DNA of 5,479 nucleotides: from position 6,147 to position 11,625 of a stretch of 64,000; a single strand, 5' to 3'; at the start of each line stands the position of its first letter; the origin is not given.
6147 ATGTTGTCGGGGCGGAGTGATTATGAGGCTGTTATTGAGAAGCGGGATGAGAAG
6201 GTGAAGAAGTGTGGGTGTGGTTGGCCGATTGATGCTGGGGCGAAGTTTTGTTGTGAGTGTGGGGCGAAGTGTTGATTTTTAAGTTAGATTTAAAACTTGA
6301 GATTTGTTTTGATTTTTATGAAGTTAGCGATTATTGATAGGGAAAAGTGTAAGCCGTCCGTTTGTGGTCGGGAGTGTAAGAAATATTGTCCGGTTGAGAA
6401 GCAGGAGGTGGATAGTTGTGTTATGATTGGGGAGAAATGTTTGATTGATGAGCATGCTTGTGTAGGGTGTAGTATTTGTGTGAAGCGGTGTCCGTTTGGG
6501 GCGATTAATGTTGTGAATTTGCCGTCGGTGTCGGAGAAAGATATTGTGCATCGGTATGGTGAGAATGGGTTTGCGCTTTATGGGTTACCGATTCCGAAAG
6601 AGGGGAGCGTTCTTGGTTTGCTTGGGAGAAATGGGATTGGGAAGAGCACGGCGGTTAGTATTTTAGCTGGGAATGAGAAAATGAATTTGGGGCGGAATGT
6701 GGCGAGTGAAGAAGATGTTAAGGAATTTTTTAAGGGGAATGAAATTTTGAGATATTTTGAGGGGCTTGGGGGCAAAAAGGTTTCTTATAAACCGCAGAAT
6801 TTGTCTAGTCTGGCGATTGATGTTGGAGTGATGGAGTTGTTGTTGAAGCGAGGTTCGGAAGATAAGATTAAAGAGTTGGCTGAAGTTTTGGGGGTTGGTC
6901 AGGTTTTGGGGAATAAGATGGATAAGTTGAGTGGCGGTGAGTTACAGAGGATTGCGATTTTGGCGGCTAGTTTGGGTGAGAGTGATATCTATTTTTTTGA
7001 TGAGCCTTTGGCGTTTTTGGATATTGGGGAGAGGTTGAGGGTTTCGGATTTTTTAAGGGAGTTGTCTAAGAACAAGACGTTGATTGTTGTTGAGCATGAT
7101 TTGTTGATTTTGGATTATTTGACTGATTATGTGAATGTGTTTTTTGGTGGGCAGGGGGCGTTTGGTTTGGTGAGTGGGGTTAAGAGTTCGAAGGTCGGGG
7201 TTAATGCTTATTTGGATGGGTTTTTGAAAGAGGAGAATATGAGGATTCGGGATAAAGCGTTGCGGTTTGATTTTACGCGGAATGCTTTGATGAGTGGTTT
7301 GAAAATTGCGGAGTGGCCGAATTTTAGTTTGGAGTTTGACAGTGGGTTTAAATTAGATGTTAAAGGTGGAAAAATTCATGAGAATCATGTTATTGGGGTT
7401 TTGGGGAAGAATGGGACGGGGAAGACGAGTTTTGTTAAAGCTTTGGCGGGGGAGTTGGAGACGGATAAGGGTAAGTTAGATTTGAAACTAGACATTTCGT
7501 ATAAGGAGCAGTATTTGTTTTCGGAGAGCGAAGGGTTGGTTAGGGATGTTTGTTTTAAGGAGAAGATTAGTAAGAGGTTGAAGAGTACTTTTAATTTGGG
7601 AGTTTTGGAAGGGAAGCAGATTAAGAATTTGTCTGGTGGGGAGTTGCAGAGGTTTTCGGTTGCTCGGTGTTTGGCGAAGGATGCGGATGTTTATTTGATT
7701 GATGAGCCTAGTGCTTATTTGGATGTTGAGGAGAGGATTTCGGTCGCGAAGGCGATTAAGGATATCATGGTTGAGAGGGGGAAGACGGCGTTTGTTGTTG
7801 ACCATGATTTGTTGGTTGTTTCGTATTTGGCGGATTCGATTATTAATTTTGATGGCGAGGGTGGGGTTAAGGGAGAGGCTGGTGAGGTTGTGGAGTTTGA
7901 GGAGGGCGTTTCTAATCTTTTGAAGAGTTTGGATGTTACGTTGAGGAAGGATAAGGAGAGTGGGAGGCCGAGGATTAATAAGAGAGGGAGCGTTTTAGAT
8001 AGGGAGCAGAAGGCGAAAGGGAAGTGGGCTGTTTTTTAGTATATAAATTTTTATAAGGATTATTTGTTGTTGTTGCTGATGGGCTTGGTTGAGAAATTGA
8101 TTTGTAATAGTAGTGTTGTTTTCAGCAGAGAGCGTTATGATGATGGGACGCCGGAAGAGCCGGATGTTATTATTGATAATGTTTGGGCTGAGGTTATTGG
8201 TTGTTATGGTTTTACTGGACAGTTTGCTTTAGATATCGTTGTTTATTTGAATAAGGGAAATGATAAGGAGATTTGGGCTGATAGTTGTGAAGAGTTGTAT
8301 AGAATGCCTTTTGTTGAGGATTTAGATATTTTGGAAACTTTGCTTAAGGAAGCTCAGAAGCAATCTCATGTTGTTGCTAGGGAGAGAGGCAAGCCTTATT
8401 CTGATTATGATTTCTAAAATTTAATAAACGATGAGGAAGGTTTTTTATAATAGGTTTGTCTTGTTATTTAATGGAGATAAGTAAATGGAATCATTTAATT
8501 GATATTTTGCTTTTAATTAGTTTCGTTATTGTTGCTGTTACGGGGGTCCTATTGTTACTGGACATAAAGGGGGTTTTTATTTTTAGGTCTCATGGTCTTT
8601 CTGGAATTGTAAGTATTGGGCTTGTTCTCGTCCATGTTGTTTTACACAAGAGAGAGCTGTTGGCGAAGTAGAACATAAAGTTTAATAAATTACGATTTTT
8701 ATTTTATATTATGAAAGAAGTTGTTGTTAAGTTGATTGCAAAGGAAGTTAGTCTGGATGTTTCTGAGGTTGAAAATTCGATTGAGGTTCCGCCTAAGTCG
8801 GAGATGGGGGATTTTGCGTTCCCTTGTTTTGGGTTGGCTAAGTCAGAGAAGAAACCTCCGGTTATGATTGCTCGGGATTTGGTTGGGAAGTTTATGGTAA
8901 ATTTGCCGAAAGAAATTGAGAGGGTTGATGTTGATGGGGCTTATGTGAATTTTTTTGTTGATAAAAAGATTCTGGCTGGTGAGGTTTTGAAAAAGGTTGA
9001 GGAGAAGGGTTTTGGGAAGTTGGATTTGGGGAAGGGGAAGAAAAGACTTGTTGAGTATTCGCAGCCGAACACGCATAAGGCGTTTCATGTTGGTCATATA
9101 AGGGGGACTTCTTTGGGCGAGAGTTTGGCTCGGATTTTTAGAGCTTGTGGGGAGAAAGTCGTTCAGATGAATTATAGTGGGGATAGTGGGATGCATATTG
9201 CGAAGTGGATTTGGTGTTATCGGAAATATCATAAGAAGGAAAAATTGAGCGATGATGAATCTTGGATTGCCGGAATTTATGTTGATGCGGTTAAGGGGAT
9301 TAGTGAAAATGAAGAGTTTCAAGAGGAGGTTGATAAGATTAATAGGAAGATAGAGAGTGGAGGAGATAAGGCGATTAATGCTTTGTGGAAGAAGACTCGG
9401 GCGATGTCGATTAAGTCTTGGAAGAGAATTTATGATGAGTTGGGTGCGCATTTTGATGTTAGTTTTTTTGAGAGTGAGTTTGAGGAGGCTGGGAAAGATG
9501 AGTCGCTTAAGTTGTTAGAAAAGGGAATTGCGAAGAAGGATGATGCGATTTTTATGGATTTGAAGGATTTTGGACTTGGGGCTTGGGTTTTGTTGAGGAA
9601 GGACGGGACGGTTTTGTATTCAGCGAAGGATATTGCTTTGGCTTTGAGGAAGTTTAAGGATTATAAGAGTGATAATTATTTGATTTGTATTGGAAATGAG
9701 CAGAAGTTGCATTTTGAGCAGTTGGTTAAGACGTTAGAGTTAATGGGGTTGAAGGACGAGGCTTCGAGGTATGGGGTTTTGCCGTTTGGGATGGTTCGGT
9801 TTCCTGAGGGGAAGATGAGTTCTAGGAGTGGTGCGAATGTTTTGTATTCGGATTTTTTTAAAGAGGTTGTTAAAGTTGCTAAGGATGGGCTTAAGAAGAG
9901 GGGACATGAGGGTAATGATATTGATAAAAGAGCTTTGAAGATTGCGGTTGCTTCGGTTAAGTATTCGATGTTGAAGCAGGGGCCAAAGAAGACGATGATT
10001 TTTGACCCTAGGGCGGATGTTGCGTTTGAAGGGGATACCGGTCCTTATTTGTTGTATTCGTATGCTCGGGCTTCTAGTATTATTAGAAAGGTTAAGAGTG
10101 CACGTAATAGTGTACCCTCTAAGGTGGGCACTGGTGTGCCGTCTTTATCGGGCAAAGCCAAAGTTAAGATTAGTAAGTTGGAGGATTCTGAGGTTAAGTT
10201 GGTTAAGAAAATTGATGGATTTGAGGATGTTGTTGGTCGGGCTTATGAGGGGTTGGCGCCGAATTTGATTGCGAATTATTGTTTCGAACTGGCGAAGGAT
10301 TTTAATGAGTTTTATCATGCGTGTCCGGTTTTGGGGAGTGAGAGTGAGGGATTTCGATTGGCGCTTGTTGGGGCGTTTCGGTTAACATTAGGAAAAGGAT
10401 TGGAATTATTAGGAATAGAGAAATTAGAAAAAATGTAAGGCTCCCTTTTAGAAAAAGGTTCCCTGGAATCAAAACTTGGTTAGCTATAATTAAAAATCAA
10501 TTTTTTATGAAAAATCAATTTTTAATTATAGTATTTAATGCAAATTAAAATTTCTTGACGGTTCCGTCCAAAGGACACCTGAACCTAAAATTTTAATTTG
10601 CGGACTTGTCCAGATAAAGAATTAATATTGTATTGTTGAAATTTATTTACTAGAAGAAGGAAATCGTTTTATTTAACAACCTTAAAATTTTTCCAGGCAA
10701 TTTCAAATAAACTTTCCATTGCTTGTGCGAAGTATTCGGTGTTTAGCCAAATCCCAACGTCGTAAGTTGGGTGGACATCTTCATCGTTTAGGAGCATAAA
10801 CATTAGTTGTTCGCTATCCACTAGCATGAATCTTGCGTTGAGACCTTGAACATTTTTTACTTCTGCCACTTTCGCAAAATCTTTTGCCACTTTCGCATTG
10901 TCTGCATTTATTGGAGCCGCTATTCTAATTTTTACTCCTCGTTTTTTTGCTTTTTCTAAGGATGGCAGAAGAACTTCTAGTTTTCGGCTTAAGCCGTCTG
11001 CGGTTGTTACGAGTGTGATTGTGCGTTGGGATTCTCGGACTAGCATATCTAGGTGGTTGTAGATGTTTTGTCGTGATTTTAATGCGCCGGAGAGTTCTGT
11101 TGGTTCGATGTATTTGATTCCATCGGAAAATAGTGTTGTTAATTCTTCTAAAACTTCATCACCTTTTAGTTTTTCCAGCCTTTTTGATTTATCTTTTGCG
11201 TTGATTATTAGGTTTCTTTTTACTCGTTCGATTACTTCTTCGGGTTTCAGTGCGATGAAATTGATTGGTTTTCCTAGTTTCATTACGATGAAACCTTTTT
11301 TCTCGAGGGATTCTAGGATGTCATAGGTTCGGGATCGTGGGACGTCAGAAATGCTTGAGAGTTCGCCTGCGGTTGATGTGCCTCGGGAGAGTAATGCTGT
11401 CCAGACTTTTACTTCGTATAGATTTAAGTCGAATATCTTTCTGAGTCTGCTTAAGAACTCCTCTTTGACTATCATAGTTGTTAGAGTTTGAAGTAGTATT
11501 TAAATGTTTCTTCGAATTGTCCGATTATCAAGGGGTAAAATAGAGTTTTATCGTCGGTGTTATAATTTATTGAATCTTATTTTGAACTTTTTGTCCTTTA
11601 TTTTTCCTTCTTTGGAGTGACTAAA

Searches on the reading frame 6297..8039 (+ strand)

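Call 10: search_protein_families(library=pfam, proteins=[window:6297-8039:+])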
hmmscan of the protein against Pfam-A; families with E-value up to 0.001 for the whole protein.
window:6297-8039:+ (580 aa): 9 families
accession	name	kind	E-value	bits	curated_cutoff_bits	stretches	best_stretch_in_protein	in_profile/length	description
PF00005.33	ABC_tran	-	8.7e-36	124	25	2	359-472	7-136/137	ABC transporter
PF02463.25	SMC_N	-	5.3e-11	42.8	40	1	124-282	48-212/220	RecF/RecN/SMC N terminal domain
PF04068.21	Fer4_RLI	-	1e-07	32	23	1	8-33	1-27/35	Possible Fer4-like domain in RNase L inhibitor, RLI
PF13304.12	AAA_21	-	1.1e-06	29.4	27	0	367-384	3-20/304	AAA domain, putative AbiEii toxin, Type IV TA system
PF12837.12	Fer4_6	-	3e-06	27.3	25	1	50-70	4-24/24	4Fe-4S binding domain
PF00037.32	Fer4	-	6.5e-06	26.2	21.1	1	50-70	3-23/24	4Fe-4S binding domain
PF00004.35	AAA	-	2.3e-05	25.3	21.2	0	368-418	3-49/131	ATPase family associated with various cellular activities (AAA)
PF13175.12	AAA_15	-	0.00061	19.9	32.1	0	366-389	26-49/374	AAA ATPase domain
PF03193.22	RsgA_GTPase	-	0.00091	19.5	30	0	362-393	105-136/174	RsgA GTPase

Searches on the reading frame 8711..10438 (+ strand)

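Call 10: search_protein_families(library=pfam, proteins=[window:8711-10438:+])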
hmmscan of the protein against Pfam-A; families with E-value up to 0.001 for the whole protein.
window:8711-10438:+ (575 aa): 3 families
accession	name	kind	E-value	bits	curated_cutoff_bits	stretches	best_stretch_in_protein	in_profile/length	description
PF00750.26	tRNA-synt_1d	-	1.7e-44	152.7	23.3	1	103-431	13-347/349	tRNA synthetases class I (R), catalytic domain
PF05746.21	DALR_1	-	1.2e-27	96.7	22.3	1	447-575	1-117/117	DALR anticodon binding domain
PF03485.21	Arg_tRNA_synt_N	-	4e-14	53.4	21.5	1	7-83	9-85/85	Arginyl tRNA synthetase N terminal domain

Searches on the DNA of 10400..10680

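Call 26: search_rna_families(source=window, start=10400, end=10680, threshold=evalue, max_evalue=10, show_alignments=2)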
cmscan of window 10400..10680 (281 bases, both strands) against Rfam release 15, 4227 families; matches with E-value up to 10: 5.
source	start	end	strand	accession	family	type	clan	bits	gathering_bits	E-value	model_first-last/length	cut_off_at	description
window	10501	10525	+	RF00480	HIV_FE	Cis-reg; frameshift_element;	-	17.5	45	4.6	1-52/52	no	HIV Ribosomal frameshift signal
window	10400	10481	+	RF01429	snoR130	Gene; snRNA; snoRNA; CD-box;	-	16.5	40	1.6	9-122/122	5'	small nucleolar RNA snoR130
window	10416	10447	-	RF00955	mir-1829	Gene; miRNA;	-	13.9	60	8.7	1-58/58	no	mir-1829 microRNA precursor family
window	10400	10473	+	RF01427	snoR127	Gene; snRNA; snoRNA; CD-box;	-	13.2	37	6.5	1-139/139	no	small nucleolar RNA snoR127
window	10439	10521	+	RF02181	ST7-AS2_1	Gene; lncRNA;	-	12.5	80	3.3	1-72/72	no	ST7 antisense RNA 2 conserved region 1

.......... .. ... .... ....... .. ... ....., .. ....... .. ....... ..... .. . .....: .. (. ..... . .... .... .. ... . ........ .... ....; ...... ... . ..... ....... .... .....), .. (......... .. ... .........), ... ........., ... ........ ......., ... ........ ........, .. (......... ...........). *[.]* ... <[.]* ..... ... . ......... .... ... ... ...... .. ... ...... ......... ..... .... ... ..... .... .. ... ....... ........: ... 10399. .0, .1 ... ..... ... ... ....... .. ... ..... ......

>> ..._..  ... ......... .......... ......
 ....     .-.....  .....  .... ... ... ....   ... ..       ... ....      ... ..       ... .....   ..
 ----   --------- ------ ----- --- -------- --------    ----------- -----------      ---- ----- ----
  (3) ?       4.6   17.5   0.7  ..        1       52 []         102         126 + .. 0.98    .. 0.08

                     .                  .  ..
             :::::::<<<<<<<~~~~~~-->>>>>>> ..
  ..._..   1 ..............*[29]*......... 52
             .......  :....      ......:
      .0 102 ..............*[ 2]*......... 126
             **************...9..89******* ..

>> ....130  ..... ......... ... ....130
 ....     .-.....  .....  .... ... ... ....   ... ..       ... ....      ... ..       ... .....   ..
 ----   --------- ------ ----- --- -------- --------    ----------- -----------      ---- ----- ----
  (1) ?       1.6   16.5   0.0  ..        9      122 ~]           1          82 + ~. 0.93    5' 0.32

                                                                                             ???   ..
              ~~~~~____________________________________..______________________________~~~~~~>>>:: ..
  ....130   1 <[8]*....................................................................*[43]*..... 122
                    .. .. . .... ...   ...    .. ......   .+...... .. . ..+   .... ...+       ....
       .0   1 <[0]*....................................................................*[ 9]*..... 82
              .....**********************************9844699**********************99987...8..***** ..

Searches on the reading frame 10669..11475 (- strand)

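Call 10: search_protein_families(library=pfam, proteins=[window:10669-11475:-])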
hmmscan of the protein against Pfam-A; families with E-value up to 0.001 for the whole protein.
window:10669-11475:- (268 aa): 3 families
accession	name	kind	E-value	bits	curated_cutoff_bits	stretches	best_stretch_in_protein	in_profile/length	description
PF01978.25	TrmB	-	2.7e-18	66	25.6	1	12-79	2-68/68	Sugar-specific transcriptional regulator TrmB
PF11495.14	Regulator_TrmB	-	4.4e-05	23.3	22.2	1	133-267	6-135/233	Archaeal transcriptional regulator TrmB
PF00239.26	Resolvase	-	0.00035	21.1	23.3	1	118-194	30-108/145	Resolvase, N terminal domain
